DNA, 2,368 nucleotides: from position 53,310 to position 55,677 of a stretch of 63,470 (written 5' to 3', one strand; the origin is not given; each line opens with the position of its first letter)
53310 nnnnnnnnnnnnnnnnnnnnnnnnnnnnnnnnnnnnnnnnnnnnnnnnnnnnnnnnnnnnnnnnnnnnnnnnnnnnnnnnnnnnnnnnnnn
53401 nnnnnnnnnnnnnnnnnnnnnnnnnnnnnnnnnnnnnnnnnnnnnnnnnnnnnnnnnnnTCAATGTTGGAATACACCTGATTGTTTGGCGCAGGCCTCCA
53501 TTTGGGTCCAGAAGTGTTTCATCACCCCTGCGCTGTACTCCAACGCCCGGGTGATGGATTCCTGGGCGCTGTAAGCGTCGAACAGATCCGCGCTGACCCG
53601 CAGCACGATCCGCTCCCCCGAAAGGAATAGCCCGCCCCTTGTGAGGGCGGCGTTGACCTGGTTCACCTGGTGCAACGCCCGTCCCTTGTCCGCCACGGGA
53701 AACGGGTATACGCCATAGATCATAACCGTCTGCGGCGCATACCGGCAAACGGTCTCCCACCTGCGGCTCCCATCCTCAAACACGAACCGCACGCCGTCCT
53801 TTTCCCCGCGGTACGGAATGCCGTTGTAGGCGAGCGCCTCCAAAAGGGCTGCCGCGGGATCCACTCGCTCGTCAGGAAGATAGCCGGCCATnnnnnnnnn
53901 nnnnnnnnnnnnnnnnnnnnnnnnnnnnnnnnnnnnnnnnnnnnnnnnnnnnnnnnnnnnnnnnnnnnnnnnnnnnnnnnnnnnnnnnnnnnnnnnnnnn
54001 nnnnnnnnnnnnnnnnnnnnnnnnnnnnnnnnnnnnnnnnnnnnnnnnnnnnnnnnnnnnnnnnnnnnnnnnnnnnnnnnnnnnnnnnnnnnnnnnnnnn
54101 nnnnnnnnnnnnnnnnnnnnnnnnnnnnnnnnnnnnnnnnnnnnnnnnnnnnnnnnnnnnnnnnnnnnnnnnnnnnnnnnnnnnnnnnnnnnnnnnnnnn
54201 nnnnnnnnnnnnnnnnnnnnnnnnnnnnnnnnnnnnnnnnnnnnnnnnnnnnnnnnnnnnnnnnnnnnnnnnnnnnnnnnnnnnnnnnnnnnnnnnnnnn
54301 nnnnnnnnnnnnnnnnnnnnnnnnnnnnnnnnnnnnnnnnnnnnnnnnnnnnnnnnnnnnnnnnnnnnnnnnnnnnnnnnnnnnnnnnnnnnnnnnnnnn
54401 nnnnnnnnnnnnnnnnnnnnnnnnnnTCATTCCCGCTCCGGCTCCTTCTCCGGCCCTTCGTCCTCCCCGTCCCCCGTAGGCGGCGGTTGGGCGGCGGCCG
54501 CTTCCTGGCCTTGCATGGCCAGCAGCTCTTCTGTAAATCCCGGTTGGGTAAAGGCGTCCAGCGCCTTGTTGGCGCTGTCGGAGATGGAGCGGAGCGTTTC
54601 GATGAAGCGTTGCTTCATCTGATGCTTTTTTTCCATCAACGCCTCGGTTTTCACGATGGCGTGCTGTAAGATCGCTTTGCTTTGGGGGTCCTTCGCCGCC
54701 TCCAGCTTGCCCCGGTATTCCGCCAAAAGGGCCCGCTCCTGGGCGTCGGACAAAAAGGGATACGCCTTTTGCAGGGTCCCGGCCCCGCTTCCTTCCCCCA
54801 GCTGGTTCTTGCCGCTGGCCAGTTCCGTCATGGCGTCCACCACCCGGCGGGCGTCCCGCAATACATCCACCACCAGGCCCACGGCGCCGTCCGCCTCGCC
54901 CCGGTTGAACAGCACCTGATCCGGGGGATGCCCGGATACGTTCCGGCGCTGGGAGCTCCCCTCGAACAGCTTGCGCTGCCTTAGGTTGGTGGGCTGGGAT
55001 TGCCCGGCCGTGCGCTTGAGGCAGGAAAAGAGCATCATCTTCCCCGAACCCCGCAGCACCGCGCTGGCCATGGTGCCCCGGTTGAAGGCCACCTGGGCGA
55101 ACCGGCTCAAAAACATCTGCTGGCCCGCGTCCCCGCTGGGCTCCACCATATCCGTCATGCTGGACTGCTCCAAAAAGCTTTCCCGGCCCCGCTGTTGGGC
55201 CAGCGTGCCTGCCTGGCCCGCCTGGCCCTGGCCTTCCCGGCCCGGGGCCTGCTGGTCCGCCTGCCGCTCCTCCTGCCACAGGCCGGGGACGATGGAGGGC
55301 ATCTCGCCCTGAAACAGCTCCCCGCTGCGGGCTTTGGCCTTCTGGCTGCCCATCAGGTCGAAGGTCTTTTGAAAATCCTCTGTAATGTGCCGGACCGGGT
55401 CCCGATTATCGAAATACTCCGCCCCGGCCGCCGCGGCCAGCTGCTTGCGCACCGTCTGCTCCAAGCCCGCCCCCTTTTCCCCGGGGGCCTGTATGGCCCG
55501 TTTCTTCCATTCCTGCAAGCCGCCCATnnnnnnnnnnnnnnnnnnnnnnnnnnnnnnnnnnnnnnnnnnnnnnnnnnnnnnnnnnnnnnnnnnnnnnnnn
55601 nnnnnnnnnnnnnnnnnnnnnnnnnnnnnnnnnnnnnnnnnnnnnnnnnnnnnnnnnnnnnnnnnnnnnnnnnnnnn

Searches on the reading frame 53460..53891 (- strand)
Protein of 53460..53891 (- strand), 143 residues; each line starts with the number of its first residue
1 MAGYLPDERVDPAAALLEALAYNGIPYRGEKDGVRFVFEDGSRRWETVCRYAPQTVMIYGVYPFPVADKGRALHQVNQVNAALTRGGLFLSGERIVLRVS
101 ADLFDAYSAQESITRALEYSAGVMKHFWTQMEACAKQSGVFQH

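Call 4: search_protein_families(library=pfam, proteins=[window:53460-53891:-], max_evalue=0.01)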
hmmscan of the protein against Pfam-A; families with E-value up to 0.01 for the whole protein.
window:53460-53891:- (143 aa): 1 family
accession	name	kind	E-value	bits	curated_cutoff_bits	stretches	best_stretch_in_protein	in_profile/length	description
PF10722.14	YbjN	-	0.0084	16.8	22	0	14-127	3-120/126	Putative bacterial sensory transduction regulator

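Call 50: search_protein_families(library=phrogs, proteins=[window:53460-53891:-], max_evalue=0.01)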
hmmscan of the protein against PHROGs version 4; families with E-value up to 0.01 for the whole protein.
window:53460-53891:- (143 aa): 0 families

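Call 51: search_protein_families(library=ncbifam, proteins=[window:53460-53891:-], max_evalue=0.01)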
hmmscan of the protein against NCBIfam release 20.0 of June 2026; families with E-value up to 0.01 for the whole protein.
window:53460-53891:- (143 aa): 0 families

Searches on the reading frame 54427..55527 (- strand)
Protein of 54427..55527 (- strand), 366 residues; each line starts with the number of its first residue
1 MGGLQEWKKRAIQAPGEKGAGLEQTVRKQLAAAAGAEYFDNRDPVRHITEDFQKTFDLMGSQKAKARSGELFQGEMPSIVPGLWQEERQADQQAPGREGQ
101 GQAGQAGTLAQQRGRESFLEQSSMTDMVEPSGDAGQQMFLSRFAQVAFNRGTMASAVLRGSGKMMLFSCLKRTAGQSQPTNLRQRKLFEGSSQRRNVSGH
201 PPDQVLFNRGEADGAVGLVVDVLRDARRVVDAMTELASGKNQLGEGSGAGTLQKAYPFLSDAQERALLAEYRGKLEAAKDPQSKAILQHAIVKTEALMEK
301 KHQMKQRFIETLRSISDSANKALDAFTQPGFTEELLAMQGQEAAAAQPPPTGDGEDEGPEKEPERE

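Call 4: search_protein_families(library=pfam, proteins=[window:54427-55527:-], max_evalue=0.01)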
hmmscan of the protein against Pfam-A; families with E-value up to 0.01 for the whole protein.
window:54427-55527:- (366 aa): 0 families

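Call 50: search_protein_families(library=phrogs, proteins=[window:54427-55527:-], max_evalue=0.01)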
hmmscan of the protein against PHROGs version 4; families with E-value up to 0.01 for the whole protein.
window:54427-55527:- (366 aa): 0 families

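Call 51: search_protein_families(library=ncbifam, proteins=[window:54427-55527:-], max_evalue=0.01)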
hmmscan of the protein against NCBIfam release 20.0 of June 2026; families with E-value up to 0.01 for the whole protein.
window:54427-55527:- (366 aa): 0 families

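Call 59: find_homologous_proteins(query=window:54427-55527:-, max_evalue=0.001)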
Query window:54427-55527:- (366 aa): 107 proteins with E <= 0.001 among 8000 candidates.
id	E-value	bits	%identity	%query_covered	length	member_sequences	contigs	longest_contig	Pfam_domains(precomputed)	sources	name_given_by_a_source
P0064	3.0e-223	758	96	100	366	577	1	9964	-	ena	-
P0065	2.0e-202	690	89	96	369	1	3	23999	-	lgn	-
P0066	1.4e-172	592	77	100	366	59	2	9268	-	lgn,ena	-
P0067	9.4e-147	507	86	82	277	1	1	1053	-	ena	-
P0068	1.8e-146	506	98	66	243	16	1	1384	-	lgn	-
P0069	5.5e-145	501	70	93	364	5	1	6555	-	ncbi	-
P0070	1.9e-137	476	65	99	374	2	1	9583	-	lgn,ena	-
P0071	3.8e-135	469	66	93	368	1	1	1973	-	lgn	-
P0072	2.0e-133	463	63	100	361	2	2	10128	-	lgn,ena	-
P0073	1.7e-123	430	62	93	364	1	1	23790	-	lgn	-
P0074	3.4e-121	423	62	92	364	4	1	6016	-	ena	-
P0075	9.4e-119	415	59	100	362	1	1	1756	-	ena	-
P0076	1.1e-116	408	60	92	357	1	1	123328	-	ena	-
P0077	1.7e-116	407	57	92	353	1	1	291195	-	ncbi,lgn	-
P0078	3.0e-116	406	61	92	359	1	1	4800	-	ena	-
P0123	8.2e-75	270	47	89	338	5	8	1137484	-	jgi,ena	-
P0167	1.1e-47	181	38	91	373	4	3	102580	-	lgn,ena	-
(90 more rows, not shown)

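Call 60: find_encoding_contigs(protein=P0077, flank=8000, max_places=1)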
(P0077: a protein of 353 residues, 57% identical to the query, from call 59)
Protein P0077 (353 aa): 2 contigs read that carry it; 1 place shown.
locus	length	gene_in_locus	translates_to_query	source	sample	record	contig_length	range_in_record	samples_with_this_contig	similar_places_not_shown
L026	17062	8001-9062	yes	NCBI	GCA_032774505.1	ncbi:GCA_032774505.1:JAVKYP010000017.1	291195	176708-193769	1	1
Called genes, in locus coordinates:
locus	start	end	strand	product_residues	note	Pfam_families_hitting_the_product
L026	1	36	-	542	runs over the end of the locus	PF13620:CarboxypepD_reg (faint), PF01471:PG_binding_1, PF09374:PG_binding_3 (faint), PF01471:PG_binding_1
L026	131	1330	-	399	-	PF07690:MFS_1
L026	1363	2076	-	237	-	PF00072:Response_reg, PF04397:LytTR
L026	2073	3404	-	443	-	PF14501:HATPase_c_5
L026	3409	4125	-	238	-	PF00072:Response_reg, PF04397:LytTR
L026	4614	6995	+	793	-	PF13699:eCIS_core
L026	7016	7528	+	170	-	-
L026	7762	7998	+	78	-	-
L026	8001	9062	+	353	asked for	-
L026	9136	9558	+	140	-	-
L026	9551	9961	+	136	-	-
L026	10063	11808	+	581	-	PF04984:Phage_sheath_1, PF17482:Phage_sheath_1C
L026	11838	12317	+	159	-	PF06841:Phage_T4_gp19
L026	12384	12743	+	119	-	-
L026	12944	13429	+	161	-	PF06841:Phage_T4_gp19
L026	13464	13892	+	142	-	PF06841:Phage_T4_gp19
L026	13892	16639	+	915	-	-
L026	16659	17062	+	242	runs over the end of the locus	PF19266:CIS_tube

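Call 61: find_encoding_contigs(protein=P0123, flank=8000, max_places=1)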
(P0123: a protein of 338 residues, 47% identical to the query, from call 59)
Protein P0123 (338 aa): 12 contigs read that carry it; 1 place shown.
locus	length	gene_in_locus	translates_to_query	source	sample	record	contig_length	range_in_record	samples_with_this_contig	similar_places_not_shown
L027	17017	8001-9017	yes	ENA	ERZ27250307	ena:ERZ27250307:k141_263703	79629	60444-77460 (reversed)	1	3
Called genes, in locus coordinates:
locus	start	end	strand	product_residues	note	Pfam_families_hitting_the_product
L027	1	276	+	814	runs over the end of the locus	?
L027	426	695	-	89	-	-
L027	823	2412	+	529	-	PF02086:MethyltransfD12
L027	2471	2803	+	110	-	PF20648:DUF6809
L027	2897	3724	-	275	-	PF00872:Transposase_mut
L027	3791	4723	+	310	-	PF07508:Recombinase (weak), PF13408:Zn_ribbon_recom, PF14287:DUF4368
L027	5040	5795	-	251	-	PF02518:HATPase_c, PF14501:HATPase_c_5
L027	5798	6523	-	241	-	PF00072:Response_reg, PF04397:LytTR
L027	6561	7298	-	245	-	PF04397:LytTR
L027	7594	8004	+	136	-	-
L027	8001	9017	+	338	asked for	-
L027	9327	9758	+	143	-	-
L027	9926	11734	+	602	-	PF04984:Phage_sheath_1, PF17482:Phage_sheath_1C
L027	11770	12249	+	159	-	PF06841:Phage_T4_gp19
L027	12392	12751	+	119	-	-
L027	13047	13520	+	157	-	PF06841:Phage_T4_gp19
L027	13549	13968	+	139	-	PF06841:Phage_T4_gp19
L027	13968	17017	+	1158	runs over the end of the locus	-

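Call 62: find_encoding_contigs(protein=P0167, flank=8000, max_places=1)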
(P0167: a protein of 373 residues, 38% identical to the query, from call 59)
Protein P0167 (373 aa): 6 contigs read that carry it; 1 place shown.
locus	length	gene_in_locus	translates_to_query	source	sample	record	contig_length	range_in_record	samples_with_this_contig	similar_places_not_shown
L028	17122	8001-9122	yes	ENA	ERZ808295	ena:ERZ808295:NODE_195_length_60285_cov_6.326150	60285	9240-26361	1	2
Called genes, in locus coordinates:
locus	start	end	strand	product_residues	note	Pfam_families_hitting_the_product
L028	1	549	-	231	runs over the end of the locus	PF01980:TrmO_N, PF18389:TrmO_C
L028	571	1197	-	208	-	PF13560:HTH_31, PF01381:HTH_3, PF12844:HTH_19 (weak), PF00717:Peptidase_S24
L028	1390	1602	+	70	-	-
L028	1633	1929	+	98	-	-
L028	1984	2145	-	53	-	PF12669:FeoB_associated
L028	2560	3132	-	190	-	PF01613:Flavin_Reduct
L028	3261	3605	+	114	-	PF01638:HxlR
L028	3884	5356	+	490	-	PF00239:Resolvase, PF07508:Recombinase, PF13408:Zn_ribbon_recom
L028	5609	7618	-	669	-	PF00512:HisKA, PF02518:HATPase_c, PF00072:Response_reg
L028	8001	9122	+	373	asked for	-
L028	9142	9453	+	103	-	-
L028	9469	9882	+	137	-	-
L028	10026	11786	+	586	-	PF04984:Phage_sheath_1, PF17482:Phage_sheath_1C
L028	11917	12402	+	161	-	PF06841:Phage_T4_gp19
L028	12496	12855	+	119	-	-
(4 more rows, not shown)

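Call 73: predict_structure(alignment_id=A6)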
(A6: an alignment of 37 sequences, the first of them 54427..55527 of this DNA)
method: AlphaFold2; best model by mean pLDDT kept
length: 366 residues; sequences in the alignment: 37
mean_pLDDT: 66.2   pTM: 0.55
mean pLDDT of the five models: 66.2, 63.9, 58.7, 58.4, 55.3
residues with pLDDT >= 90: 37; 70-90: 142; 50-70: 95; < 50: 92
segments of 3 or more residues with pLDDT < 50: 14-17, 74-96, 98-108, 117-132, 177-179, 187-198, 200-207, 355-361
pLDDT, mean of each block of 10 residues (from residue 1): 62 53 86 70 71 76 72 44 38 43 44 48 37 55 69 72 74 57 50 42 48 73 78 79 67 82 93 96 93 93 88 82 82 75 56 49 47
secondary structure, 60 per line:
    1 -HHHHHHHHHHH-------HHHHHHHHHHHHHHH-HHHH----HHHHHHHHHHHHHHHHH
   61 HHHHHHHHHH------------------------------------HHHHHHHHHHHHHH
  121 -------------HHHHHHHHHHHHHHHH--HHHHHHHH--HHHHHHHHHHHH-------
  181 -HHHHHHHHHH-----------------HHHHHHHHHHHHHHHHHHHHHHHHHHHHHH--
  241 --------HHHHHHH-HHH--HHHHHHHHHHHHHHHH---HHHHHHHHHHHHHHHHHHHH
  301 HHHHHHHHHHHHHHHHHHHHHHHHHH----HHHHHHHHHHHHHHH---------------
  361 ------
elements in order: H2-12 H20-34 H36-39 H44-70 H107-120 H134-149 H152-159 H162-173 H182-191 H209-238 H249-255 H262-277 H281-326 H331-345

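Call 76: fold_search(model_id=the predicted structure, library=pdb)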
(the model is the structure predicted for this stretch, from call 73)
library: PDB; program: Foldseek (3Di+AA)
matches with E <= 10: 490; with E <= 0.001: 0
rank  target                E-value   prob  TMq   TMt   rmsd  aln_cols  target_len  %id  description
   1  6h2e_P                9.4e-02  0.35  0.15  0.19  17.6       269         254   12  Structure of the soluble AhlC of the tripartite alpha-pore forming toxin, AHL, from Aeromonas hydrophila. (released 2019-07-10)
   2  6r1j_D                1.1e-01  0.63  0.17  0.23  17.9       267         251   13  Structure of the soluble AhlC triple head mutant of the tripartite alpha-pore forming toxin, AHL, from Aeromonas hydro (released 2019-07-10)
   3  6r1j_J                1.4e-01  0.33  0.14  0.16  17.9       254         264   12  Structure of the soluble AhlC triple head mutant of the tripartite alpha-pore forming toxin, AHL, from Aeromonas hydro (released 2019-07-10)
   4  6grj_E                3.9e-01  0.12  0.13  0.14  21.8       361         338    7  Structure of the AhlB pore of the tripartite alpha-pore forming toxin, AHL, from Aeromonas hydrophila. (released 2019-07-03)
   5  6h2d_R                4.1e-01  0.38  0.18  0.30  16.1       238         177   11  Structure of the soluble AhlC of the tripartite alpha-pore forming toxin, AHL, from Aeromonas hydrophila. (released 2019-07-10)
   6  6h2e_Q                4.3e-01  0.33  0.20  0.25  16.5       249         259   16  Structure of the soluble AhlC of the tripartite alpha-pore forming toxin, AHL, from Aeromonas hydrophila. (released 2019-07-10)
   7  6grj_A                4.3e-01  0.11  0.13  0.14  21.9       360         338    7  Structure of the AhlB pore of the tripartite alpha-pore forming toxin, AHL, from Aeromonas hydrophila. (released 2019-07-03)
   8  6h2f_A                4.5e-01  0.20  0.18  0.19  19.9       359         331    9  Structure of the pre-pore AhlB of the tripartite alpha-pore forming toxin, AHL, from Aeromonas hydrophila. (released 2019-07-10)
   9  6grj_H                4.5e-01  0.11  0.13  0.14  21.8       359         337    7  Structure of the AhlB pore of the tripartite alpha-pore forming toxin, AHL, from Aeromonas hydrophila. (released 2019-07-03)
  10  6h2f_E                4.7e-01  0.20  0.18  0.19  21.0       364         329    8  Structure of the pre-pore AhlB of the tripartite alpha-pore forming toxin, AHL, from Aeromonas hydrophila. (released 2019-07-10)
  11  9avi_A                4.7e-01  0.16  0.14  0.20  17.2       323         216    9  TolQ inner membrane protein from Acinetobacter baumannii (released 2025-01-22)
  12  6h2d_Q                4.9e-01  0.51  0.20  0.31  15.3       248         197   10  Structure of the soluble AhlC of the tripartite alpha-pore forming toxin, AHL, from Aeromonas hydrophila. (released 2019-07-10)
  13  8hs2_R                4.9e-01  0.21  0.15  0.18  24.9       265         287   13  Orphan GPR20 in complex with Fab046 (released 2023-03-08)
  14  8afz_A                4.9e-01  0.21  0.17  0.17  22.9       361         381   12  Architecture of the ESCPE-1 membrane coat (released 2023-06-21)
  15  9ddm_E                5.4e-01  0.54  0.24  0.33  13.0       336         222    8  E. coli TolAQR conformation I (released 2025-07-09)
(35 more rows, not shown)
